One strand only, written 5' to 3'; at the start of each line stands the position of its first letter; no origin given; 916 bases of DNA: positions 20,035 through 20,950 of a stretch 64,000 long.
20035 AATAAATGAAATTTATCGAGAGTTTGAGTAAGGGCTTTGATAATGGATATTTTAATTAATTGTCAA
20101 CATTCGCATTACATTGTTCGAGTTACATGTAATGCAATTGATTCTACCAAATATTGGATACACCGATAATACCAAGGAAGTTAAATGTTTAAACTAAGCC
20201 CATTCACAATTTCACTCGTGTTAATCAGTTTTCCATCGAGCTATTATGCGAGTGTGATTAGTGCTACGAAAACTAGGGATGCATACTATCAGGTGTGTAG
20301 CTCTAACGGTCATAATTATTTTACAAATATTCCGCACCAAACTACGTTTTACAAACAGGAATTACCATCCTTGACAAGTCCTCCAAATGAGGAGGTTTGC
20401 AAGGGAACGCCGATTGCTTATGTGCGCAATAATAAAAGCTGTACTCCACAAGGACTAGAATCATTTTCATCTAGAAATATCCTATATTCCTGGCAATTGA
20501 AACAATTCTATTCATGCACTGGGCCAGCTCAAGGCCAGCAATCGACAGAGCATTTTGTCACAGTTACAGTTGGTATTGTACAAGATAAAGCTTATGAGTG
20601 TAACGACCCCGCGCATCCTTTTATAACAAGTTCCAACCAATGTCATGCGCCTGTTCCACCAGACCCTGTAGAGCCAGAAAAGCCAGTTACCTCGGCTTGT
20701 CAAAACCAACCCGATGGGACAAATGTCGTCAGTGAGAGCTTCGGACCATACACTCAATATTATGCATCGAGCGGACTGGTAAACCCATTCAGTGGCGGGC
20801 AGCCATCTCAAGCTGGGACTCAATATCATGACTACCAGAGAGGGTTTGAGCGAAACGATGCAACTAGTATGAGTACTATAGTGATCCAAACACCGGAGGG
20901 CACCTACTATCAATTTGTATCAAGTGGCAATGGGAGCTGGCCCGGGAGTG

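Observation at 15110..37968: Split-RHS toxin modules: secreted YD/LamG 'A' proteins paired with short RHS-core/toxin 'B' proteins and immunity genes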

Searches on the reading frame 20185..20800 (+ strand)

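Call 35: search_protein_families(library=pfam, proteins=[window:20185-20800:+], max_evalue=1)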
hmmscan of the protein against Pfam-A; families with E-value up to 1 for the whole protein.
window:20185-20800:+ (205 aa): 1 family
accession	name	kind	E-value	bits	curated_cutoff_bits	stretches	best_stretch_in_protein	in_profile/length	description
PF21287.3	Kazal_CFAI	-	0.087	13.7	27.7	0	133-150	27-44/46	Complement factor I, KAZAL domain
